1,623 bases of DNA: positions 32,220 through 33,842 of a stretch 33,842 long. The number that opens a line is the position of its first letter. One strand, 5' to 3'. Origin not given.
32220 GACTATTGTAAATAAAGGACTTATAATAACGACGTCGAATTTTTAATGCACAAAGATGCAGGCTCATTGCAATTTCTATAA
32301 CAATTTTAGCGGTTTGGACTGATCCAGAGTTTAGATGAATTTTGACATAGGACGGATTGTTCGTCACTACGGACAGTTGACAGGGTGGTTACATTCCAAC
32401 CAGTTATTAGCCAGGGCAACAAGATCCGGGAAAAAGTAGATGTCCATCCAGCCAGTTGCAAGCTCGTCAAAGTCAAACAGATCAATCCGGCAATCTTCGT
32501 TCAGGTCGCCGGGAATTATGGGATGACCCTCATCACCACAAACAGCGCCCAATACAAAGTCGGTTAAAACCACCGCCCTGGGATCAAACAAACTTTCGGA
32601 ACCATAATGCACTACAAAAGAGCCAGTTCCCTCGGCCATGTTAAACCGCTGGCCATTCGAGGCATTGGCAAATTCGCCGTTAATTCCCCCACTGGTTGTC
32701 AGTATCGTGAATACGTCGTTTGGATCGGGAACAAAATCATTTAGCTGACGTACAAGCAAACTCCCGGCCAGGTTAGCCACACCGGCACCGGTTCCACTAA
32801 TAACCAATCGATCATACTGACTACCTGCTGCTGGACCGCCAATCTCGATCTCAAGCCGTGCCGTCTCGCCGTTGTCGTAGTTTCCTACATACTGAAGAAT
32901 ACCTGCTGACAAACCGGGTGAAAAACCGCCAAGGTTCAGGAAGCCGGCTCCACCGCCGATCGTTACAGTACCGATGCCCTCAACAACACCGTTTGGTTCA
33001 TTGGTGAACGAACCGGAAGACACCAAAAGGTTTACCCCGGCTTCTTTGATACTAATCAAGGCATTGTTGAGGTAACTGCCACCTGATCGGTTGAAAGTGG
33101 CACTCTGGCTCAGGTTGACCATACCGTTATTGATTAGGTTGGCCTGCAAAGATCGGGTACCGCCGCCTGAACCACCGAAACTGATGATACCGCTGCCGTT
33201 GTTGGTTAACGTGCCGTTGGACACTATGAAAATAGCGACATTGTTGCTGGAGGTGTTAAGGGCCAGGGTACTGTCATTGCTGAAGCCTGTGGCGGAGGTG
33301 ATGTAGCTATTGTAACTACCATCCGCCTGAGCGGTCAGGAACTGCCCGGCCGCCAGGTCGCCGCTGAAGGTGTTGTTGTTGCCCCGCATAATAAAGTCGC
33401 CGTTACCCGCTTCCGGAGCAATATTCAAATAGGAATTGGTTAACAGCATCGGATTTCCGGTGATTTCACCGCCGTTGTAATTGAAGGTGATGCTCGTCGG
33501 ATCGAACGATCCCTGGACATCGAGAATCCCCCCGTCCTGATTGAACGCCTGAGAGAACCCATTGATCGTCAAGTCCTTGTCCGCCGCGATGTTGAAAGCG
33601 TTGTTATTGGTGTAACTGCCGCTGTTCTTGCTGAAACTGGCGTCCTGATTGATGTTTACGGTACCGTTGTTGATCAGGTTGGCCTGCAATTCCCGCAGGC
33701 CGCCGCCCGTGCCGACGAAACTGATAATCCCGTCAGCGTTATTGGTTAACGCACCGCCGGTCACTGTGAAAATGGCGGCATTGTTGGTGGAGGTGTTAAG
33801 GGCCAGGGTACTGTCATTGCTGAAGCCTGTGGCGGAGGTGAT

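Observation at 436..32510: Recurrent four-Cys, single-loop dockerin-like C-terminal tag ending in Cys-Pro on six ORFs, with no cohesin partner in sight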

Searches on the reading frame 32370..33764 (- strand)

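Call 6: search_protein_families(library=pfam, max_evalue=1, proteins=[window:32370-33764:-])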
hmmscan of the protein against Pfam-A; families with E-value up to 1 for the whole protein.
window:32370-33764:- (465 aa): 1 family
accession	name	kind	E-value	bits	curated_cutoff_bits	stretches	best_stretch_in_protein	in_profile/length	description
PF24269.1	DUF7467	-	0.11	13.6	27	0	88-156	1-79/116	Domain of unknown function (DUF7467)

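Call 7: search_protein_families(library=ncbifam, max_evalue=1, proteins=[window:32370-33764:-])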
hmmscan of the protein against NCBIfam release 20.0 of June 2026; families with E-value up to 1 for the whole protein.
window:32370-33764:- (465 aa): 0 families
